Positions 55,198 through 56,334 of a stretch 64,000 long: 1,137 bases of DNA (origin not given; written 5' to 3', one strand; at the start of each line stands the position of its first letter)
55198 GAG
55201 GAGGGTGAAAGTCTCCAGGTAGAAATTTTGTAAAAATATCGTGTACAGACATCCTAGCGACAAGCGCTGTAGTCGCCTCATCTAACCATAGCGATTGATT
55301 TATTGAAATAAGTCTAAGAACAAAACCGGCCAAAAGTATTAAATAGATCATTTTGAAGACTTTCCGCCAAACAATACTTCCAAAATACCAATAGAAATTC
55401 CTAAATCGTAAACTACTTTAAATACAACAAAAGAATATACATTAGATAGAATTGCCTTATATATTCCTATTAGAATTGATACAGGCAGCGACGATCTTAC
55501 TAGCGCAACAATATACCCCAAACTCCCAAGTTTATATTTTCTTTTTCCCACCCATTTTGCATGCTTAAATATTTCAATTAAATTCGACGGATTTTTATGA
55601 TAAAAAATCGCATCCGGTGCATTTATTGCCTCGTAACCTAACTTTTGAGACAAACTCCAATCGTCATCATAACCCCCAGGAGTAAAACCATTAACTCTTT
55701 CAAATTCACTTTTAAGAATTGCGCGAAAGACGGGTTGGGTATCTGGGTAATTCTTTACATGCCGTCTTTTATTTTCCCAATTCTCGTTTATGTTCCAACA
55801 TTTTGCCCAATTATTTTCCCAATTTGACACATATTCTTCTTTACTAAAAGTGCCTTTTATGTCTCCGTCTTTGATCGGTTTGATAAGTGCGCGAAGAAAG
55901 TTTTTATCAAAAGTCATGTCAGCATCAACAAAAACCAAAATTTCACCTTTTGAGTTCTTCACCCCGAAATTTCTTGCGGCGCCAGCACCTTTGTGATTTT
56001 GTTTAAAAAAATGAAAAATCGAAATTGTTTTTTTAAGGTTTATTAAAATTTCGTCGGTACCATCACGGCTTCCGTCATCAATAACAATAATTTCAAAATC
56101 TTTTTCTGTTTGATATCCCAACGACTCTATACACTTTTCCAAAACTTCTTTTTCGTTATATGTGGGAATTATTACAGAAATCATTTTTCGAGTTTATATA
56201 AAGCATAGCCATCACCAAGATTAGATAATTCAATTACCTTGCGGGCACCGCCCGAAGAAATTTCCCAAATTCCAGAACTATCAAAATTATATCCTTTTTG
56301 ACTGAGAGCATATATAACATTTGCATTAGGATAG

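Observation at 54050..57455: Candidate lipid-linked mannosylation module: a DPM1/GtrB-like GT2 flanked by GT-C membrane glycosyltransferases, with manC in the locus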

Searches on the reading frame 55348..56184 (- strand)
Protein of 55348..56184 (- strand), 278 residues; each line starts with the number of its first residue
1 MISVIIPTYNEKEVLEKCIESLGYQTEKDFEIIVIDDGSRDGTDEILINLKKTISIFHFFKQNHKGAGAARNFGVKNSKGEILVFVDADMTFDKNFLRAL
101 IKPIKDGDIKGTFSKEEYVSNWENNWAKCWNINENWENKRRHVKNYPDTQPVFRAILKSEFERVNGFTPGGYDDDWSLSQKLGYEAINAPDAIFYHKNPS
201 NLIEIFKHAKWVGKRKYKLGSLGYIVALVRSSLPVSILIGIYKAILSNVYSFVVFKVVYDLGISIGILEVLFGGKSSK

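Call 3: search_protein_families(library=pfam, proteins=[window:55348-56184:-], max_evalue=0.01)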
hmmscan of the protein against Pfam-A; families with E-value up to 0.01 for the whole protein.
window:55348-56184:- (278 aa): 4 families
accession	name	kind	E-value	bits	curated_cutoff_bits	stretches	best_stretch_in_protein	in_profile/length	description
PF00535.33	Glycos_transf_2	-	1.3e-34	120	23.3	1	3-156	1-159/168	Glycosyl transferase family 2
PF10111.15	Glyco_tranf_2_2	-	2.1e-10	41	27.3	1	3-103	1-105/276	Glycosyltransferase like family 2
PF13641.12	Glyco_tranf_2_3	-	3.5e-09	37.4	27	1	2-140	3-147/230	Glycosyltransferase like family 2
PF13704.12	Glyco_tranf_2_4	-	0.0002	22.2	27.5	1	10-89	2-81/98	Glycosyl transferase family 2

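Call 7: search_protein_families(library=ncbifam, proteins=[window:55348-56184:-], max_evalue=0.01)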
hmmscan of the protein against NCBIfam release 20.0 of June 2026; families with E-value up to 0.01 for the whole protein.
window:55348-56184:- (278 aa): 30 families (the best 25 are shown)
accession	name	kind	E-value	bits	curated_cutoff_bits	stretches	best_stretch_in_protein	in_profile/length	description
NF041875.1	EPS_EpsD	equivalog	3.5e-25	89.1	370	1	2-98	1-98/325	exopolysaccharide biosynthesis glycosyltransferase EpsD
NF007482.0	PRK10073.1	equivalog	2.2e-22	79.5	423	1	2-108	8-114/334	glycosyltransferase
TIGR04283.1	glyco_like_mftF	equivalog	6.1e-21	75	182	1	2-182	1-169/221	TIGR04283 family arsenosugar biosynthesis glycosyltransferase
NF047683.1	TeichurnBiosyTuaG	equivalog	2.3e-20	73.3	400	1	2-125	8-132/252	teichuronic acid biosynthesis protein TuaG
TIGR03937.1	PgaC_IcaA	equivalog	7.4e-19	68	422.3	1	1-106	46-152/407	poly-beta-1,6-N-acetyl-D-glucosamine synthase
NF038299.1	EPS_HpsN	equivalog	9.9e-18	64.2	425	1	1-102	2-104/317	hormogonium polysaccharide biosynthesis glycosyltransferase HpsN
NF050050.1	ProtGlycPglI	equivalog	1.2e-17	64.2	500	1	2-107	4-111/306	GalNAc(5)-diNAcBac-PP-undecaprenol beta-1,3-glucosyltransferase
TIGR03965.1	mycofact_glyco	equivalog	1.4e-16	60.4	280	1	2-107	76-182/467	mycofactocin biosynthesis glycosyltransferase MftF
NF038302.1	EPS_HpsE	equivalog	5.8e-14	51.8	300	1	2-106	3-113/307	hormogonium polysaccharide biosynthesis glycosyltransferase HpsE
TIGR04182.1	glyco_TIGR04182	equivalog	1.3e-12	47.7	325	1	2-165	2-160/293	S-layer glycoprotein N-glycosyltransferase AglJ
NF041394.1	GtaseAglG_Halo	equivalog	2.8e-11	43.3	440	1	2-107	3-110/304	glucosyl-dolichyl phosphate glucuronosyltransferase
TIGR03111.1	glyc2_xrt_Gpos1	hypoth_equivalog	5.1e-11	42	363.95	1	2-109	51-162/439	TIGR03111 family XrtG-associated glycosyltransferase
NF010496.0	PRK13915.1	equivalog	5.9e-11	42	262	1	2-105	33-143/307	glucosyl-3-phosphoglycerate synthase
NF007986.1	PRK10714.1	equivalog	1.3e-10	40.8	529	1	2-123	8-135/316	undecaprenyl-phosphate 4-deoxy-4-formamido-L-arabinose transferase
TIGR04242.1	nodulat_NodC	equivalog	2.4e-10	40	550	1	2-126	50-177/395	chitooligosaccharide synthase NodC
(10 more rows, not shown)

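Call 8: search_solved_structures(query=window:55348-56184:-, max_evalue=0.01, show_alignments=2)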
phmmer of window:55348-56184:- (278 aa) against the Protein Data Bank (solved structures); distinct sequences matched with E-value up to 0.01: 34.
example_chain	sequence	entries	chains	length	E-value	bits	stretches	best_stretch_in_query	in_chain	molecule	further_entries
2z87_A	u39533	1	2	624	3.2e-20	75.6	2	1-94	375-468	Chondroitin synthase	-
2z86_A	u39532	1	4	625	3.2e-20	75.6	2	1-94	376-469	Chondroitin synthase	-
5hea_A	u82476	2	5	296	3e-16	62.5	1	1-107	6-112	Putative glycosyltransferase (GalT1)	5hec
8vh7_A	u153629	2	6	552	1.4e-11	47.2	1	1-90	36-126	Heparosan synthase B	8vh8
8viw_A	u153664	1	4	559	1.4e-11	47.2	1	1-90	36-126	Heparosan synthase B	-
6h1j_A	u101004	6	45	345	2e-11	46.7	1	2-100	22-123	Probable ss-1,3-N-acetylglucosaminyltransferase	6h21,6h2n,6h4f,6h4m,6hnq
6p61_A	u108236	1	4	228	2.5e-11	46.4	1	2-102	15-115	Glycosyltransferase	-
5mlz_A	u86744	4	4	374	3.1e-11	46.1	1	2-122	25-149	Dolichol monophosphate mannose synthase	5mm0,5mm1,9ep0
5tze_C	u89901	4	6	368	8.5e-11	44.7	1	2-98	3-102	Glycosyl transferase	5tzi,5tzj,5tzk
5tz8_A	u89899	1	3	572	1.7e-10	43.7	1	2-98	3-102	Glycosyl transferase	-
3bcv_A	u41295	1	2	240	1.8e-10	43.6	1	2-97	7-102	Putative glycosyltransferase protein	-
6yv7_B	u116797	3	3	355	2.6e-10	43.1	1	2-199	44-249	Glycosyl transferase, family 2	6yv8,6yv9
6yv7_A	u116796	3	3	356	2.6e-10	43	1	2-199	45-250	Glycosyl transferase, family 2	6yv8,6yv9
22ao_A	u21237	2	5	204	4.5e-09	39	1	2-106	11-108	GmaR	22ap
8bz8_A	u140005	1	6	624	2.1e-08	36.8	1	2-131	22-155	Glycosyltransferase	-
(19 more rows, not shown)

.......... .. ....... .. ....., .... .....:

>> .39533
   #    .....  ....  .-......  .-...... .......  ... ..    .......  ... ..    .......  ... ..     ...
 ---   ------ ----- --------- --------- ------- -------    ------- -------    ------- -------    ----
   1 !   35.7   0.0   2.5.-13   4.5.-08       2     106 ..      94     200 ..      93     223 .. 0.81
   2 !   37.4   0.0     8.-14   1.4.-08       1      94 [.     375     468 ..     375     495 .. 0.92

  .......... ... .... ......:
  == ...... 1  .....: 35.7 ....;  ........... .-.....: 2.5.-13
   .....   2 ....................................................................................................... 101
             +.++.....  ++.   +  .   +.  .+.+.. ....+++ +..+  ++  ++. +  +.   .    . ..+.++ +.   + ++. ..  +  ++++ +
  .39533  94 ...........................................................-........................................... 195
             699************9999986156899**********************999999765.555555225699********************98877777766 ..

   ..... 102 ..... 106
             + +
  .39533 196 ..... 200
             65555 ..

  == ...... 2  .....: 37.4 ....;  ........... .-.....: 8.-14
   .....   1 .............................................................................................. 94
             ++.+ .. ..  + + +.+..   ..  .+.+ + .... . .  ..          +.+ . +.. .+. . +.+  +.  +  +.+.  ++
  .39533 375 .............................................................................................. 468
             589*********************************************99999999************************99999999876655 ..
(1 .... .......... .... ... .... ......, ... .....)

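Call 11: find_homologous_proteins(query=window:55348-56184:-)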
Query window:55348-56184:- (278 aa): 2728 proteins with E <= 0.001 among 3702 candidates; the best 120 are listed.
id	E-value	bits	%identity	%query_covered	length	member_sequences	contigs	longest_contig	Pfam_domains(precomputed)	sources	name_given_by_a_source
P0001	4.0e-184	628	100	100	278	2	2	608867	PF10111.15,PF13641.13,PF00535.33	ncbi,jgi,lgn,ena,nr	ncbi:MAG TPA: glycosyltransferase family 2 protein [Patescibacteria group bacterium]|nr:glycosyltran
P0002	1.3e-136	472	73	100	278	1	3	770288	PF10111.15,PF13641.13,PF00535.33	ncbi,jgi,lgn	-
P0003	3.1e-136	471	73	100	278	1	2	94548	PF10111.15,PF13641.13,PF00535.33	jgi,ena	-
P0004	3.1e-136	471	73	100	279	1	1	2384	PF10111.15,PF13641.13,PF00535.33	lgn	-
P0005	7.4e-136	470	72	100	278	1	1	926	PF10111.15,PF13641.13,PF00535.33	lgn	-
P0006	5.1e-135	467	73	100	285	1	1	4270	PF10111.15,PF13641.13,PF00535.33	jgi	jgi:glycosyltransferase involved in cell wall biosynthesis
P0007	3.3e-134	464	74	100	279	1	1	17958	PF10111.15,PF13641.13,PF00535.33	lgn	-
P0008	2.9e-133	461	73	100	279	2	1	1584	PF10111.15,PF13641.13,PF00535.33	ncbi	-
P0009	1.2e-132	459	70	100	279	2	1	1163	PF10111.15,PF13641.13,PF00535.33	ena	-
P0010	1.2e-132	459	71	100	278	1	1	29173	PF10111.15,PF13641.13,PF00535.33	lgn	-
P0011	1.4e-132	459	71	100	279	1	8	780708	PF10111.15,PF13641.13,PF00535.33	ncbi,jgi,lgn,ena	ncbi:MAG: glycosyltransferase family 2 protein [Candidatus Microgenomates bacterium]|jgi:glycosyltra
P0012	2.2e-132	458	71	100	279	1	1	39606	PF10111.15,PF13641.13,PF00535.33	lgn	-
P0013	3.2e-132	458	69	100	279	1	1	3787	PF10111.15,PF13506.14,PF13641.13,PF00535.33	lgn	-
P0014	5.3e-132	457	71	100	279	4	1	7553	PF10111.15,PF13641.13,PF00535.33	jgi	jgi:glycosyltransferase involved in cell wall biosynthesis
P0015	6.0e-132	457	72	100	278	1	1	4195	PF10111.15,PF13641.13,PF00535.33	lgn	-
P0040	6.7e-129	447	69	100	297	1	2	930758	PF10111.15,PF13641.13,PF00535.33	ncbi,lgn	-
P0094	1.6e-125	436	70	100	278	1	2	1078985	PF10111.15,PF13641.13,PF00535.33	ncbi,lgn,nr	ncbi:MAG: glycosyltransferase family 2 protein [Candidatus Woesebacteria bacterium]|nr:MAG: glycosyl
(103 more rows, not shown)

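Call 12: find_encoding_contigs(protein=window:55348-56184:-, flank=10000, max_places=6)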
Protein window:55348-56184:- (278 aa): 4 contigs read that carry it; 1 place shown.
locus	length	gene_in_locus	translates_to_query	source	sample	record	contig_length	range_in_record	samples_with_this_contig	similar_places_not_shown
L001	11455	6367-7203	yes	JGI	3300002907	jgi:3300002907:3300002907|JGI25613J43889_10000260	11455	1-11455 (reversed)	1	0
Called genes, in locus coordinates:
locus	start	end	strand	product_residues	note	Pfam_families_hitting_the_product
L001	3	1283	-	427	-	?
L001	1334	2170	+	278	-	PF00535:Glycos_transf_2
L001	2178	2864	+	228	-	PF13489:Methyltransf_23, PF07021:MetW, PF13847:Methyltransf_31, PF08241:Methyltransf_11, PF08242:Methyltransf_12, PF13649:Methyltransf_25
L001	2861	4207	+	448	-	-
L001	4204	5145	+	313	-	PF20706:GT4-conflict (faint), PF00534:Glycos_transf_1, PF13692:Glyco_trans_1_4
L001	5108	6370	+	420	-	-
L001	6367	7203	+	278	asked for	PF00535:Glycos_transf_2, PF10111:Glyco_tranf_2_2, PF13641:Glyco_tranf_2_3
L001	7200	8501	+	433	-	PF13231:PMT_2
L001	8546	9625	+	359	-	PF13439:Glyco_transf_4, PF00534:Glycos_transf_1, PF13692:Glyco_trans_1_4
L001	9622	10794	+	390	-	PF20706:GT4-conflict, PF00534:Glycos_transf_1, PF13692:Glyco_trans_1_4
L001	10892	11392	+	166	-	PF00132:Hexapep, PF14602:Hexapep_2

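Call 13: find_encoding_contigs(protein=P0094, flank=8000, max_places=2)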
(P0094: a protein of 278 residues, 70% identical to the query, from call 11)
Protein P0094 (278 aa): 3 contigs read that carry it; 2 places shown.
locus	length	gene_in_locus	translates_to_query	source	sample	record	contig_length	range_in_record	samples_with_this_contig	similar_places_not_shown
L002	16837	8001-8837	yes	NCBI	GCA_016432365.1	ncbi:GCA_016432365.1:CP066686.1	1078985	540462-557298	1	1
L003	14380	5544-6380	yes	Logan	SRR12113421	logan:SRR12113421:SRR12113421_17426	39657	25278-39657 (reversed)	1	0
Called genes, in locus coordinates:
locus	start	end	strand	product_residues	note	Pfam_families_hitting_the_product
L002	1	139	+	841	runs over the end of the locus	-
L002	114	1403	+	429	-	PF01943:Polysacc_synt, PF13440:Polysacc_synt_3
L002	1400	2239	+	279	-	PF00535:Glycos_transf_2, PF10111:Glyco_tranf_2_2 (weak)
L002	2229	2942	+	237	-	PF13489:Methyltransf_23, PF07021:MetW, PF13847:Methyltransf_31, PF08241:Methyltransf_11, PF08242:Methyltransf_12, PF13649:Methyltransf_25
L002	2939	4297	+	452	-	PF13231:PMT_2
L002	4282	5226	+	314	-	PF13439:Glyco_transf_4 (faint), PF00534:Glycos_transf_1, PF13692:Glyco_trans_1_4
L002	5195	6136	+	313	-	PF01073:3Beta_HSD, PF01370:Epimerase, PF02719:Polysacc_synt_2, PF04321:RmlD_sub_bind, PF07993:NAD_binding_4 (faint), PF16363:GDP_Man_Dehyd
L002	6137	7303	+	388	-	PF00535:Glycos_transf_2, PF10111:Glyco_tranf_2_2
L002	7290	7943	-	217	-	PF13489:Methyltransf_23, PF07021:MetW (weak), PF13847:Methyltransf_31, PF08241:Methyltransf_11, PF08242:Methyltransf_12, PF13649:Methyltransf_25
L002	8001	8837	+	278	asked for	PF00535:Glycos_transf_2, PF10111:Glyco_tranf_2_2, PF13641:Glyco_tranf_2_3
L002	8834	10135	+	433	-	PF13231:PMT_2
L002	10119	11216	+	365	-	PF13439:Glyco_transf_4, PF00534:Glycos_transf_1, PF13692:Glyco_trans_1_4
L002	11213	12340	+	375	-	PF20706:GT4-conflict, PF00534:Glycos_transf_1, PF13692:Glyco_trans_1_4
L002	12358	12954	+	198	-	PF25087:GMPPB_C (faint), PF00132:Hexapep, PF14602:Hexapep_2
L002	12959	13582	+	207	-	PF03575:Peptidase_S51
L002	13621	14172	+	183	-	-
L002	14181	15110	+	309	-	PF00535:Glycos_transf_2, PF13641:Glyco_tranf_2_3, PF13632:Glyco_trans_2_3 (weak)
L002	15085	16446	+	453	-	PF04932:Wzy_C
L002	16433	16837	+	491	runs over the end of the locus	PF13231:PMT_2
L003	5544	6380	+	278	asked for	PF00535:Glycos_transf_2, PF10111:Glyco_tranf_2_2, PF13641:Glyco_tranf_2_3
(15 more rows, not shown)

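Call 14: find_encoding_contigs(protein=P0011, flank=8000, max_places=2)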
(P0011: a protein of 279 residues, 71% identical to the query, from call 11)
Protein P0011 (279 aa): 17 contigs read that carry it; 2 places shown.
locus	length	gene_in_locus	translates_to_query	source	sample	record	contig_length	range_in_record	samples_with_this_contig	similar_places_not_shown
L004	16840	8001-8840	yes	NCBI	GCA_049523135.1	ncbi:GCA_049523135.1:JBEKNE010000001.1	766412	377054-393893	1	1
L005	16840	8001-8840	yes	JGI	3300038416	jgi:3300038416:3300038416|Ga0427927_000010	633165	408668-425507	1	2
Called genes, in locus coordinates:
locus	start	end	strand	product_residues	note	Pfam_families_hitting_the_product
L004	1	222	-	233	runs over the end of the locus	PF00535:Glycos_transf_2, PF13641:Glyco_tranf_2_3 (weak)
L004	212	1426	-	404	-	-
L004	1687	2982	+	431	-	PF01943:Polysacc_synt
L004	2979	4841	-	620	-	PF13522:GATase_6, PF13537:GATase_7, PF00733:Asn_synthase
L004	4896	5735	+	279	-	PF00535:Glycos_transf_2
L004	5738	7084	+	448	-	-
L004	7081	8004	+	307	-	PF00534:Glycos_transf_1, PF13692:Glyco_trans_1_4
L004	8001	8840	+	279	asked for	PF00535:Glycos_transf_2, PF10111:Glyco_tranf_2_2, PF13641:Glyco_tranf_2_3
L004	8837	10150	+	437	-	PF13231:PMT_2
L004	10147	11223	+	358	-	PF13439:Glyco_transf_4, PF00534:Glycos_transf_1, PF13692:Glyco_trans_1_4, PF20706:GT4-conflict (weak)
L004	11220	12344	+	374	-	PF00534:Glycos_transf_1, PF13692:Glyco_trans_1_4, PF20706:GT4-conflict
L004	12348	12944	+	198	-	PF00132:Hexapep, PF14602:Hexapep_2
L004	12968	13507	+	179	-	-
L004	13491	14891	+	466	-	PF04932:Wzy_C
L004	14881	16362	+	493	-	PF02366:PMT (weak), PF13231:PMT_2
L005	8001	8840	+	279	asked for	PF00535:Glycos_transf_2, PF10111:Glyco_tranf_2_2, PF13641:Glyco_tranf_2_3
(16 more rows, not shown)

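Call 15: find_encoding_contigs(protein=P0040, flank=8000, max_places=2)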
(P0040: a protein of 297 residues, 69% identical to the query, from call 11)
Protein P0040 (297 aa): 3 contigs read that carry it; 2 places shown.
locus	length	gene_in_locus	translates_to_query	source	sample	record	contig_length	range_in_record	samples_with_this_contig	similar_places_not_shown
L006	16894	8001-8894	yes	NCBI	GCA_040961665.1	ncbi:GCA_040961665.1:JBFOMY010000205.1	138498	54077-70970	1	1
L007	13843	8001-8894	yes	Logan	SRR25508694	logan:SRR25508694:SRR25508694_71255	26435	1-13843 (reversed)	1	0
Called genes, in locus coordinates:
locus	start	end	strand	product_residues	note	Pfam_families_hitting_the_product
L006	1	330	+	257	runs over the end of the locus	PF00535:Glycos_transf_2, PF13641:Glyco_tranf_2_3 (faint)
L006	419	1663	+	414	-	PF01943:Polysacc_synt, PF13440:Polysacc_synt_3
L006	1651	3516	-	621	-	PF13522:GATase_6, PF13537:GATase_7, PF00733:Asn_synthase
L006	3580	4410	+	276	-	PF00535:Glycos_transf_2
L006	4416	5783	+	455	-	PF13231:PMT_2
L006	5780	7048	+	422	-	-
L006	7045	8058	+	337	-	PF00534:Glycos_transf_1, PF13692:Glyco_trans_1_4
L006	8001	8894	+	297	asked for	PF13641:Glyco_tranf_2_3, PF00535:Glycos_transf_2, PF10111:Glyco_tranf_2_2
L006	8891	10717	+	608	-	-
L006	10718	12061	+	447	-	PF13231:PMT_2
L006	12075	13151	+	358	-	PF13439:Glyco_transf_4, PF00534:Glycos_transf_1, PF13692:Glyco_trans_1_4, PF13524:Glyco_trans_1_2 (weak), PF20706:GT4-conflict (weak)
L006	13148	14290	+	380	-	PF20706:GT4-conflict, PF00534:Glycos_transf_1, PF13692:Glyco_trans_1_4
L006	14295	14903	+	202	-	PF25087:GMPPB_C (faint), PF00132:Hexapep, PF14602:Hexapep_2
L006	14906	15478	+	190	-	-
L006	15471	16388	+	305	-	PF00535:Glycos_transf_2, PF13641:Glyco_tranf_2_3 (weak)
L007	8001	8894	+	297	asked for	PF13641:Glyco_tranf_2_3, PF00535:Glycos_transf_2, PF10111:Glyco_tranf_2_2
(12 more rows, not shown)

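Call 30: search_protein_representatives(protein=window:55348-56184:-)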
Query: 278 residues. Proteins with E-value up to 0.001 (for the whole library): 325373; up to 1e-10: 56693; up to 1e-30: 542. The best 150 are listed.
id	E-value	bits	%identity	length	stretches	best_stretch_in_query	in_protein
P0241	1.4e-81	290.1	51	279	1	2-276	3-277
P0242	2.2e-81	289.4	52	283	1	2-278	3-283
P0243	4.6e-78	278.5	49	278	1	2-276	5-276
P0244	3.0e-76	272.5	48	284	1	2-269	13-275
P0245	3.3e-76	272.4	51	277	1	2-276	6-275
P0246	6.0e-75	268.3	49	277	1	2-272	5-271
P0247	2.8e-74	266.1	49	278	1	2-277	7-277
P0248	6.1e-73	261.7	47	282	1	2-271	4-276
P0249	6.6e-72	258.3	47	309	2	2-144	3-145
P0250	4.8e-71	255.5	53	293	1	2-245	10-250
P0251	4.4e-70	252.3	46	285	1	3-278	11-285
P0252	8.6e-70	251.4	49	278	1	2-276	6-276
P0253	9.5e-70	251.2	51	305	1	2-268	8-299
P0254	9.7e-70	251.2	37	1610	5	2-100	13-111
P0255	5.5e-69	248.7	55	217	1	64-270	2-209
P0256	6.0e-69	248.6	50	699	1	2-269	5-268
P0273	4.8e-58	212.8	41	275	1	2-276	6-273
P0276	8.6e-57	208.7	40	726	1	2-270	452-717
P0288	5.5e-54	199.5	35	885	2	2-267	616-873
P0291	3.8e-53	196.7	44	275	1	3-267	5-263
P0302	1.0e-51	192.0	37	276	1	1-275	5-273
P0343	7.3e-46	172.9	38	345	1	2-268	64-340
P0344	9.2e-46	172.5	39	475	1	2-268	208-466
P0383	3.8e-43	163.9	32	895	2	2-264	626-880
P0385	4.4e-43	163.8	33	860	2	1-266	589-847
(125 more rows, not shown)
